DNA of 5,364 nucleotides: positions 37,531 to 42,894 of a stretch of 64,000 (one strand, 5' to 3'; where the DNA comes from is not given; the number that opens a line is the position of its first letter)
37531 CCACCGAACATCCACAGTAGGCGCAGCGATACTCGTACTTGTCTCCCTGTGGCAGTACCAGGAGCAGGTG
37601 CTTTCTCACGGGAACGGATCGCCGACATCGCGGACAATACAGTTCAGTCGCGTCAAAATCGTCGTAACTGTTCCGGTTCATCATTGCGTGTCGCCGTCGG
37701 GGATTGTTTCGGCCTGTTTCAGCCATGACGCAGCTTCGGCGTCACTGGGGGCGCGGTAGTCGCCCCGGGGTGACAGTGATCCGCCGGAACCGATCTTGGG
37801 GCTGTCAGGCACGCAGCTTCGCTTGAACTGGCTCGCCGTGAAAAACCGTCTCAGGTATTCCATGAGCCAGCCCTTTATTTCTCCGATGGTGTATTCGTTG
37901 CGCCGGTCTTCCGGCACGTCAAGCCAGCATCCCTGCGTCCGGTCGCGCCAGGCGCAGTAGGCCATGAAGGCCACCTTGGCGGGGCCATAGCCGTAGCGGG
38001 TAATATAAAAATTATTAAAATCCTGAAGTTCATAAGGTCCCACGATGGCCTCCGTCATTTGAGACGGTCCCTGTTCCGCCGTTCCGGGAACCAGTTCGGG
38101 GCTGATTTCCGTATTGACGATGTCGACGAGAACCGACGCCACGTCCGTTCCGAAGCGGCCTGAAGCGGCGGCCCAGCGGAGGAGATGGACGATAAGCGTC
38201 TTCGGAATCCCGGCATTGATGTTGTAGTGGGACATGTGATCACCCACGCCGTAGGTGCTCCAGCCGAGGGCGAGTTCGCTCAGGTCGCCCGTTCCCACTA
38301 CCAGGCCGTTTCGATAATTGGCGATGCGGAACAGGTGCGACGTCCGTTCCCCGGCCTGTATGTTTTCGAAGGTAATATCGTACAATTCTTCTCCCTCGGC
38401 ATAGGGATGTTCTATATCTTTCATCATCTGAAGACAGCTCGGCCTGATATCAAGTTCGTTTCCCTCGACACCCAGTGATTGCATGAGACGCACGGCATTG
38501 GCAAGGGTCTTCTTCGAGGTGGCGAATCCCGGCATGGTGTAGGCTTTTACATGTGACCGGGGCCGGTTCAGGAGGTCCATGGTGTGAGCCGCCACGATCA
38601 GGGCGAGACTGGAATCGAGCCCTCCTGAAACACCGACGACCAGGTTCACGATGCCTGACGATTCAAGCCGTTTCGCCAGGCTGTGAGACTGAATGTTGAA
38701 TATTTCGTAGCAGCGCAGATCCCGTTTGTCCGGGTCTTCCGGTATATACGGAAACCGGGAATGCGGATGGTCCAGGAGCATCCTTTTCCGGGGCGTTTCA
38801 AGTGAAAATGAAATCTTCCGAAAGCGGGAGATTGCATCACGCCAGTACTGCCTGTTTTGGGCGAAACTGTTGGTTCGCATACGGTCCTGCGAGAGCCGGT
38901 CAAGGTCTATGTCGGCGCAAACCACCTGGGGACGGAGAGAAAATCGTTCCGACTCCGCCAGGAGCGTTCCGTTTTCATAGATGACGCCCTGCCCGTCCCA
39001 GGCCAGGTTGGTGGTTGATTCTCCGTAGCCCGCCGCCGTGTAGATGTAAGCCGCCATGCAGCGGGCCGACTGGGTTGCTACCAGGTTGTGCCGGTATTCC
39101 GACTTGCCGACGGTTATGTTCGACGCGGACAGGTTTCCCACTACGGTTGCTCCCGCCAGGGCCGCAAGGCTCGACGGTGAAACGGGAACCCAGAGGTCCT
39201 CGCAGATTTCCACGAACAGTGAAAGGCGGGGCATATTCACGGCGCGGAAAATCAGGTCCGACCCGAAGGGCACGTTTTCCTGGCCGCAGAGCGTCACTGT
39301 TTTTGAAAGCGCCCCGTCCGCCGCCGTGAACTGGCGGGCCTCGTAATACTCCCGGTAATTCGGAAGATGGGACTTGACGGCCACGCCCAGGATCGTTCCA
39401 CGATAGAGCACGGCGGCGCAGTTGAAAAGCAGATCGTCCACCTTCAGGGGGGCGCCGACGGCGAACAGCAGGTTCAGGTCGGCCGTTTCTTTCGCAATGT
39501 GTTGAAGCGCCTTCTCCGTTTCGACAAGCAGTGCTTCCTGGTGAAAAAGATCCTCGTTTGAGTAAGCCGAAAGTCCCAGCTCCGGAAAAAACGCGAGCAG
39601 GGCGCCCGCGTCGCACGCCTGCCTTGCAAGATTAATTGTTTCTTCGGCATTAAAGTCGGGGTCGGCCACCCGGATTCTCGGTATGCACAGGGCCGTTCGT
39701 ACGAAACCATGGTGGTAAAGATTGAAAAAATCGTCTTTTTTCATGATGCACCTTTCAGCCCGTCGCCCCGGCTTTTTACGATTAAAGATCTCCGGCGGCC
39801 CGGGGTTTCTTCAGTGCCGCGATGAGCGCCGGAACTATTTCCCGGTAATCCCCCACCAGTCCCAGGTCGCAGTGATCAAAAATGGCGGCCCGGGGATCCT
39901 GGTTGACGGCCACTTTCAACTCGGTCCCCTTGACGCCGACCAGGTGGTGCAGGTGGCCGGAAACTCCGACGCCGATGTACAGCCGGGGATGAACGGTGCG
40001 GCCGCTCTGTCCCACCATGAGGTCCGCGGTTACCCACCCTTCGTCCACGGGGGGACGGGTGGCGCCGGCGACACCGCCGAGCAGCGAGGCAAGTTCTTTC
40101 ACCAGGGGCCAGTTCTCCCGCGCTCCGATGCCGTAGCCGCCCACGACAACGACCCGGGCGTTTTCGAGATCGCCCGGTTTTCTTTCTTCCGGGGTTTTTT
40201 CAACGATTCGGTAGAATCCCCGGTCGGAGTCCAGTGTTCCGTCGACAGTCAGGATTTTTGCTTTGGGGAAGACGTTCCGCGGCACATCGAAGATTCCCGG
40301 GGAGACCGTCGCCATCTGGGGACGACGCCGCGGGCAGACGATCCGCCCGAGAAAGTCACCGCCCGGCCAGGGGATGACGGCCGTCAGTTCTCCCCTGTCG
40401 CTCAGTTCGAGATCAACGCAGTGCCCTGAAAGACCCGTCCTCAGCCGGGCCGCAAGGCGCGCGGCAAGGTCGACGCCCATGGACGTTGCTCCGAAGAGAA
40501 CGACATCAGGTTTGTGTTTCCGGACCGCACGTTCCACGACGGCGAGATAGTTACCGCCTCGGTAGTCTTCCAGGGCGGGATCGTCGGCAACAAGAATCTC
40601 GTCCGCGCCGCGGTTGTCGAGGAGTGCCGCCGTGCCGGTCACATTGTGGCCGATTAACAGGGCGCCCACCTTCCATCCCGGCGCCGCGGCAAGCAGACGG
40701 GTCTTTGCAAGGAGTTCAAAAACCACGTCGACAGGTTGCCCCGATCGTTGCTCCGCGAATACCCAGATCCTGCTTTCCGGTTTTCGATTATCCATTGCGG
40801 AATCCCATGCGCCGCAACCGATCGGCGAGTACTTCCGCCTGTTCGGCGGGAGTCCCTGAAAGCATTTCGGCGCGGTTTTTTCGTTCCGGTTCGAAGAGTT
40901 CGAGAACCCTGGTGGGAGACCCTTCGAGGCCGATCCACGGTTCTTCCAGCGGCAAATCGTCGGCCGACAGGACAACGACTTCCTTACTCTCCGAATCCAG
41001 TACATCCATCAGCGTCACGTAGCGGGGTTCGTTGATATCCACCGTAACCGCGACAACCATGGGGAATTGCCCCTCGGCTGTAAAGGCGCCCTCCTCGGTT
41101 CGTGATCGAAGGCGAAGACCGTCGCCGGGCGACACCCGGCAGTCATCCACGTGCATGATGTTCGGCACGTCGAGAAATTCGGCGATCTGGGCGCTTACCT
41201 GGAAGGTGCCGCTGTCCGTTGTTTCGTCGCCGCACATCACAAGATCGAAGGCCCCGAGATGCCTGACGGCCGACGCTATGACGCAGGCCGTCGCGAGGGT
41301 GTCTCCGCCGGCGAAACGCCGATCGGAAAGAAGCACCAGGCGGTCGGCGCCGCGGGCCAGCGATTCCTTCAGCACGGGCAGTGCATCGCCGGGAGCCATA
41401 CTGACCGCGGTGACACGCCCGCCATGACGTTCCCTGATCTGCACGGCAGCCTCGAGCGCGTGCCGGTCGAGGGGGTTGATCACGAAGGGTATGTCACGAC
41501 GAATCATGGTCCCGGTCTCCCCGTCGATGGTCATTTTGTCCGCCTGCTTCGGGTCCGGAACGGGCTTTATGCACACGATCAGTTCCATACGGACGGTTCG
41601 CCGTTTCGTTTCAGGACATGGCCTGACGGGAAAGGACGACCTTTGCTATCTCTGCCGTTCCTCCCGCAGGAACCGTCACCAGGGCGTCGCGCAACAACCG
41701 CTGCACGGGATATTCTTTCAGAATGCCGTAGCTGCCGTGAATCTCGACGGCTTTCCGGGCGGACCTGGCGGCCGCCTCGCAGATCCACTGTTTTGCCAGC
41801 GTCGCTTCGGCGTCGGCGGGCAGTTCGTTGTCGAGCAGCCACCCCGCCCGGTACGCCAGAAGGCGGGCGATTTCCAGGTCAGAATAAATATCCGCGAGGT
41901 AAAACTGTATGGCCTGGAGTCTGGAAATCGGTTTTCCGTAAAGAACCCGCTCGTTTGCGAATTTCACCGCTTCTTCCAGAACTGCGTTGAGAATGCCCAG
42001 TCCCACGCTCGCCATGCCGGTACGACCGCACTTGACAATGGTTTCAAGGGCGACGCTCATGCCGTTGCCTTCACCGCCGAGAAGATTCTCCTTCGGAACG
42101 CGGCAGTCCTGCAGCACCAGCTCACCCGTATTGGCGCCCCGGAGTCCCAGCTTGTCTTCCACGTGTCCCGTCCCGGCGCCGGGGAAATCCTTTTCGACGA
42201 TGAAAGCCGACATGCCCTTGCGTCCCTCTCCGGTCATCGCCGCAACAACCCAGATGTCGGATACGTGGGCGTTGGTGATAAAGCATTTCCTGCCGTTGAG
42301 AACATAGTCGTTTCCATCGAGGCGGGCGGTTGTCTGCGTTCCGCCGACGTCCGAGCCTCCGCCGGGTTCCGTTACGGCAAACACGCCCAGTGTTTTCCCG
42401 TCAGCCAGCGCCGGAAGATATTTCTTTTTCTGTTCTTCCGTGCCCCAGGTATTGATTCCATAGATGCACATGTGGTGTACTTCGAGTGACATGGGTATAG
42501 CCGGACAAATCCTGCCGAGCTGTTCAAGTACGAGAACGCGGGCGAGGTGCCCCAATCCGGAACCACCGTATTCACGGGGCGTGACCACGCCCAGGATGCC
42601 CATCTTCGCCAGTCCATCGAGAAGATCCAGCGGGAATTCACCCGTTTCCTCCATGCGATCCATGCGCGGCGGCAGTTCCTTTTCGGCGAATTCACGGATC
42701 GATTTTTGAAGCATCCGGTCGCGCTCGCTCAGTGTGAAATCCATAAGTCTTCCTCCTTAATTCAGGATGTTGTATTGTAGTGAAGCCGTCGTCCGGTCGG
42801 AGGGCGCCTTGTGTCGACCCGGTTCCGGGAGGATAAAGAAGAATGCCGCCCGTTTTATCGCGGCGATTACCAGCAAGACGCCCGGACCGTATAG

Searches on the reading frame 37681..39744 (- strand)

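Call 13: search_protein_families(library=pfam, proteins=[window:37681-39744:-])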
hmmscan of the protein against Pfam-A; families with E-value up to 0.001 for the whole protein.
window:37681-39744:- (687 aa): 2 families
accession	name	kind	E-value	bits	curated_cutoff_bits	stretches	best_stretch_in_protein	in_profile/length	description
PF02540.23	NAD_synthase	-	5.2e-23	81.9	21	1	353-526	6-167/242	NAD synthase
PF00795.27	CN_hydrolase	-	5.3e-18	65.7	23.2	1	17-288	2-255/256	Carbon-nitrogen hydrolase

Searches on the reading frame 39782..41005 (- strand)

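Call 13: search_protein_families(library=pfam, proteins=[window:39782-41005:-])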
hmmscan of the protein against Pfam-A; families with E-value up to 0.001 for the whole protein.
window:39782-41005:- (407 aa): 2 families
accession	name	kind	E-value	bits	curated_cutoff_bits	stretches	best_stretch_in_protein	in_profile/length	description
PF01012.27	ETF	-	2.3e-34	119.2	26.7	1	80-242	1-163/181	Electron transfer flavoprotein domain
PF00766.25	ETF_alpha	-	3.5e-29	101.1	27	1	279-359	1-81/81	Electron transfer flavoprotein FAD-binding domain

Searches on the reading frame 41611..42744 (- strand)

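Call 13: search_protein_families(library=pfam, proteins=[window:41611-42744:-])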
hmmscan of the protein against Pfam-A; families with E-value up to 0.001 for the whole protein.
window:41611-42744:- (377 aa): 4 families
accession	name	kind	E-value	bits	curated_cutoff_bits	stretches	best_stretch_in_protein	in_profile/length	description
PF00441.29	Acyl-CoA_dh_1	-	1.9e-36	125.9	22.4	1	226-374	1-148/150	Acyl-CoA dehydrogenase, C-terminal domain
PF02771.21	Acyl-CoA_dh_N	-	2.6e-35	121.6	22.9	1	6-117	1-113/113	Acyl-CoA dehydrogenase, N-terminal domain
PF02770.24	Acyl-CoA_dh_M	-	2.5e-27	95.3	33.3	1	122-214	2-97/97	Acyl-CoA dehydrogenase, middle domain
PF08028.16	Acyl-CoA_dh_2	-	4.5e-15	56.6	22.7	1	243-356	2-125/134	Acyl-CoA dehydrogenase, C-terminal domain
